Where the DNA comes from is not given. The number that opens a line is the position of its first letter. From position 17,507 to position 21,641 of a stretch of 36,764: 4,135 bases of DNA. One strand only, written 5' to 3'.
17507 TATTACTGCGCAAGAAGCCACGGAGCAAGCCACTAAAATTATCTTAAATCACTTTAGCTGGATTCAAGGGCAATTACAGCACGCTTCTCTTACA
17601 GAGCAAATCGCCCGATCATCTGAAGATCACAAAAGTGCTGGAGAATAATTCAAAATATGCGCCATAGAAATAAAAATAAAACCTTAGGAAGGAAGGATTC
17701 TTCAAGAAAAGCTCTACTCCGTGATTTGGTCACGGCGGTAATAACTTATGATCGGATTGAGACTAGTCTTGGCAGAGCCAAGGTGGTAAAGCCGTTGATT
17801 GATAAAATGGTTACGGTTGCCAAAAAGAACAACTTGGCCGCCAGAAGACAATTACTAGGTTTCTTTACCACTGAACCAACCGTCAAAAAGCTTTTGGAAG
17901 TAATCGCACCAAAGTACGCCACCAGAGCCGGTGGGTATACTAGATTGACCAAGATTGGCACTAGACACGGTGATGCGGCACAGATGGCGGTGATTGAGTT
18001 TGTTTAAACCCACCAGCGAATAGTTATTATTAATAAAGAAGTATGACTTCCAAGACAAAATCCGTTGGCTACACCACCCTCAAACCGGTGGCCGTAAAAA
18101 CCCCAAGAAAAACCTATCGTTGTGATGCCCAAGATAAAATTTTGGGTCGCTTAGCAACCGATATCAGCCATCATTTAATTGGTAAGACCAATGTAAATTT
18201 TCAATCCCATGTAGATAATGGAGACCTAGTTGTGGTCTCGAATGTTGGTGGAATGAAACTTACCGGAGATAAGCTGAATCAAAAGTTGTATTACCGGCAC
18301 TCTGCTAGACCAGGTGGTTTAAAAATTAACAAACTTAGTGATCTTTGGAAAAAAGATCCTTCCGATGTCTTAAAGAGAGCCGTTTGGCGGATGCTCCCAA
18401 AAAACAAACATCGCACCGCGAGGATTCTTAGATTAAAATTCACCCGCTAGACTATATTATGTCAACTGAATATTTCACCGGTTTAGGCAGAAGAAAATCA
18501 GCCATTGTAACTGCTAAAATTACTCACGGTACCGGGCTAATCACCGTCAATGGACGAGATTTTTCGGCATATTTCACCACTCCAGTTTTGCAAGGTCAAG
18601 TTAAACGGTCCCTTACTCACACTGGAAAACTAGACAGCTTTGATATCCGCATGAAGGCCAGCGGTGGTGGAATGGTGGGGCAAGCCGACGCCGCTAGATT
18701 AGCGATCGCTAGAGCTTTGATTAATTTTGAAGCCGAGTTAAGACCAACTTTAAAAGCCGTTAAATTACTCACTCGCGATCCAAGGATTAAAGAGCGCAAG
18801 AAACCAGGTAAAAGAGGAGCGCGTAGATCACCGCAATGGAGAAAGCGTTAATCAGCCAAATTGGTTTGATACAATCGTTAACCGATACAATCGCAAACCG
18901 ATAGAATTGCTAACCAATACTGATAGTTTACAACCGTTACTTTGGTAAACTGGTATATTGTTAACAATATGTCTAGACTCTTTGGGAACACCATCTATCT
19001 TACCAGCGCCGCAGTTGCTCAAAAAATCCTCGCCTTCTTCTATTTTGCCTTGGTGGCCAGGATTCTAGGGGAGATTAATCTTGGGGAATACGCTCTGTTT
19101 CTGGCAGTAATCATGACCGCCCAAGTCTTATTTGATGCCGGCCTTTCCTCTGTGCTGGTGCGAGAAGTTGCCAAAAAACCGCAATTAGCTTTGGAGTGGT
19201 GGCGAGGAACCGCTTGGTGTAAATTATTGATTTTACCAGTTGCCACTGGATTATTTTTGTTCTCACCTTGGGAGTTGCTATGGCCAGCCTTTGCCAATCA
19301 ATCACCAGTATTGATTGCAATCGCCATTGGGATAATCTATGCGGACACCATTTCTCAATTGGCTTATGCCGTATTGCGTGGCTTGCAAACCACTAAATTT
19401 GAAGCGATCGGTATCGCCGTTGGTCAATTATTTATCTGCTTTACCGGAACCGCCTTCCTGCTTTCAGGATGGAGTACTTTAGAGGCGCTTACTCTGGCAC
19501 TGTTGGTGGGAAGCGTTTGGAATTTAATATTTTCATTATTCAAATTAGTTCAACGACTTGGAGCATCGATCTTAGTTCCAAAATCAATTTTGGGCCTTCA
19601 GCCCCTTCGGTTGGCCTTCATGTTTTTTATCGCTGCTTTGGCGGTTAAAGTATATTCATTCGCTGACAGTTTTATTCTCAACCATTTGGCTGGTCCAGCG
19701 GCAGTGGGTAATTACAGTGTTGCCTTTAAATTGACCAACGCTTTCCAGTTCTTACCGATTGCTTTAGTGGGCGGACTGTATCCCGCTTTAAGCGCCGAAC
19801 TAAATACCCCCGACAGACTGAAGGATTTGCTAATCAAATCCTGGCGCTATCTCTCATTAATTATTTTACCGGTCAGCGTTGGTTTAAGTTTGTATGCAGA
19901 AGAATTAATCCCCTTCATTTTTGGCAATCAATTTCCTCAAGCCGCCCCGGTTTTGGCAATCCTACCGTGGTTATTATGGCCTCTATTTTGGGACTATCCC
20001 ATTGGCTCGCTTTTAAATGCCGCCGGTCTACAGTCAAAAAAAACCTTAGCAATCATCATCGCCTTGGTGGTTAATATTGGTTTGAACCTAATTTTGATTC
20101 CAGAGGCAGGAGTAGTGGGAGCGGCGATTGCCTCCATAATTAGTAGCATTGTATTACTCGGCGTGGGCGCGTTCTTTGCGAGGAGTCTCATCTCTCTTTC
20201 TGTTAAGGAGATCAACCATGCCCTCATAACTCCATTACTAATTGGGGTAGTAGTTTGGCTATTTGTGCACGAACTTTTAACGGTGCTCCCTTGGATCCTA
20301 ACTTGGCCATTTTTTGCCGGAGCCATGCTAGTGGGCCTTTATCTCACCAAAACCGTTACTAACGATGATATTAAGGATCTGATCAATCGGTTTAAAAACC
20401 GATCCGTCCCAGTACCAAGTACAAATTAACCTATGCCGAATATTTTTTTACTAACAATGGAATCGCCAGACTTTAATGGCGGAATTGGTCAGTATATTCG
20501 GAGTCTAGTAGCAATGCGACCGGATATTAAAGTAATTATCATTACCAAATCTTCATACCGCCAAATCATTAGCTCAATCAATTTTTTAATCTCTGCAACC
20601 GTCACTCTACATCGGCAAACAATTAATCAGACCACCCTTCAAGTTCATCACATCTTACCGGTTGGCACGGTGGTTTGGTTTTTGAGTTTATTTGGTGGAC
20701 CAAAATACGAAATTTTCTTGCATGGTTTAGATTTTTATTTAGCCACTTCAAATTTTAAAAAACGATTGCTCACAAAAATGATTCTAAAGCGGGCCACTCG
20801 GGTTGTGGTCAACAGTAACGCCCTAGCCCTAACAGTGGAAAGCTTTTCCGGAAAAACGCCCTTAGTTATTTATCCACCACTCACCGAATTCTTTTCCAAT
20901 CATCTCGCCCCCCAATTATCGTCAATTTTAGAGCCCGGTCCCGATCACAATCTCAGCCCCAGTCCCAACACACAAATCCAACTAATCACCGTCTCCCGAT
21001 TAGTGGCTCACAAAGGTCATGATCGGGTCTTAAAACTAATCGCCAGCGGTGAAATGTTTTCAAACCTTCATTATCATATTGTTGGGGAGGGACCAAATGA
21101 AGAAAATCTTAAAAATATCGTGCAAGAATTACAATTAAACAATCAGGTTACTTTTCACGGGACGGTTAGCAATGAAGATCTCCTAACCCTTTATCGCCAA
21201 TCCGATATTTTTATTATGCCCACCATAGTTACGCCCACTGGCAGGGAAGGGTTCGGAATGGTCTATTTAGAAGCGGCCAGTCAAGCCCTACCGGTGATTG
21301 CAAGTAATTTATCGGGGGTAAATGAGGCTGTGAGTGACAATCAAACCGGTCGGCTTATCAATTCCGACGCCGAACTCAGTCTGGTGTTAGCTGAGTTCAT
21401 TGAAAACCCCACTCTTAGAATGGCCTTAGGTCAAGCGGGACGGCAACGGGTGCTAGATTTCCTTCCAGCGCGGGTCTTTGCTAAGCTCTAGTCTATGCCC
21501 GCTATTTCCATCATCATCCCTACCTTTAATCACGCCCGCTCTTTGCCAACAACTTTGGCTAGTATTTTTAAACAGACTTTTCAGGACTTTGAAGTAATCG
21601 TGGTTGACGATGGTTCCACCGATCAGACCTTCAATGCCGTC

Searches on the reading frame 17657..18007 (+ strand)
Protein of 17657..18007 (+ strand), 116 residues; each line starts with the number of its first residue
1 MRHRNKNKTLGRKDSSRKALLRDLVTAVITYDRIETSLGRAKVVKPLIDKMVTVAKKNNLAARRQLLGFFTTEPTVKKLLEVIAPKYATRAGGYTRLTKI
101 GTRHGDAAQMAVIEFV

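Call 39: search_protein_families(library=pfam, proteins=[window:17657-18007:+])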
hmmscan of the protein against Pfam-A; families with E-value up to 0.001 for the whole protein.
window:17657-18007:+ (116 aa): 1 family
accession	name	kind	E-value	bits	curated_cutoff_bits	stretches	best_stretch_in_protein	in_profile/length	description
PF01196.24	Ribosomal_L17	-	8.9e-33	113.5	27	1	20-116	1-97/97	Ribosomal protein L17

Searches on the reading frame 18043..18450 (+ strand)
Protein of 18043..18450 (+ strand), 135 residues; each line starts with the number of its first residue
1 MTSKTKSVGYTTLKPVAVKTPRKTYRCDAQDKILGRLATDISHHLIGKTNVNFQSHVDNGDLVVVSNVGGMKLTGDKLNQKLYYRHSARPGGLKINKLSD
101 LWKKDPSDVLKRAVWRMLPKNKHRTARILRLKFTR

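Call 39: search_protein_families(library=pfam, proteins=[window:18043-18450:+])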
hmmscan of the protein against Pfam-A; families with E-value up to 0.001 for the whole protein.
window:18043-18450:+ (135 aa): 1 family
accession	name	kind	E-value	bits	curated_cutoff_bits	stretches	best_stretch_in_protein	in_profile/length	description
PF00572.24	Ribosomal_L13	-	6.7e-34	117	23.8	1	22-132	1-111/119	Ribosomal protein L13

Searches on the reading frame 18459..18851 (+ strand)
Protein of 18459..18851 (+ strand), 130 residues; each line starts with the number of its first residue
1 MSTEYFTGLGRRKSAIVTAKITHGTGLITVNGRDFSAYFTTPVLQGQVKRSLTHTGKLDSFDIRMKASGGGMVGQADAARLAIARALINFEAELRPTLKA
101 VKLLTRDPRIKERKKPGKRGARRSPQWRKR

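Call 39: search_protein_families(library=pfam, proteins=[window:18459-18851:+])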
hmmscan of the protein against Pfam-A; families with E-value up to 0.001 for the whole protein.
window:18459-18851:+ (130 aa): 1 family
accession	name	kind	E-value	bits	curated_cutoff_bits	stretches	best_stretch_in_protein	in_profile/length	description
PF00380.25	Ribosomal_S9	-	4.7e-42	143.7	22.5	1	10-130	1-121/121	Ribosomal protein S9/S16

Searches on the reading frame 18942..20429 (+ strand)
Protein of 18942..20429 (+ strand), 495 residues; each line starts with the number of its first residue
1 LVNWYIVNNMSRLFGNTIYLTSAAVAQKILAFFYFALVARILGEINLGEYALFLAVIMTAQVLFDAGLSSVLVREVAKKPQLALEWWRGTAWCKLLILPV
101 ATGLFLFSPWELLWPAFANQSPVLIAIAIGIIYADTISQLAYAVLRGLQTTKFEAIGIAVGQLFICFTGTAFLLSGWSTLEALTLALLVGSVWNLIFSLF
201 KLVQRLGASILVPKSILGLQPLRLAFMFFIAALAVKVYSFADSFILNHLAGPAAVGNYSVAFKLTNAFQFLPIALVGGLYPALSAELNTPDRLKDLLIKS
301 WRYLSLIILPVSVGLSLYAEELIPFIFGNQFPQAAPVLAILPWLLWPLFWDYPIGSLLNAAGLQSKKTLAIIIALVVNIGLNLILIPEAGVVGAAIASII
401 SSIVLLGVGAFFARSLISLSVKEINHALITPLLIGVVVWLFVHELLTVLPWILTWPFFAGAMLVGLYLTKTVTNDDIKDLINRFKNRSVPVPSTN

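Call 39: search_protein_families(library=pfam, proteins=[window:18942-20429:+])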
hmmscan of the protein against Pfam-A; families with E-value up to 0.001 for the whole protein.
window:18942-20429:+ (495 aa): 3 families
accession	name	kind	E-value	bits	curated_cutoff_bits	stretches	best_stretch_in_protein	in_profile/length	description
PF01943.22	Polysacc_synt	-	1.5e-25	90.6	28.2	1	16-284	4-271/274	Polysaccharide biosynthesis protein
PF13440.11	Polysacc_synt_3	-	9e-17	61.7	23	1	37-335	1-292/293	Polysaccharide biosynthesis protein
PF03023.19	MurJ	-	4.6e-06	25.9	27.4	1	150-445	124-435/451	Lipid II flippase MurJ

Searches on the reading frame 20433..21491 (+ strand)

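Call 39: search_protein_families(library=pfam, proteins=[window:20433-21491:+])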
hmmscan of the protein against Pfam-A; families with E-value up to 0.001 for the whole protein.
window:20433-21491:+ (352 aa): 4 families
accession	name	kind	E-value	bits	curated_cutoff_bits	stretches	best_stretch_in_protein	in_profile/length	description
PF00534.26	Glycos_transf_1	-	8.4e-39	133.3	26.4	1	176-339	10-172/172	Glycosyl transferases group 1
PF13692.12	Glyco_trans_1_4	-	8.7e-26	91.3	27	1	183-314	3-131/142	Glycosyl transferases group 1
PF13524.12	Glyco_trans_1_2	-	1e-09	38.9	25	1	211-342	14-131/144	Glycosyl transferase-like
PF20706.3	GT4-conflict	-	1.5e-09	37.7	26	1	154-305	165-325/385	Family 4 Glycosyltransferase in conflict systems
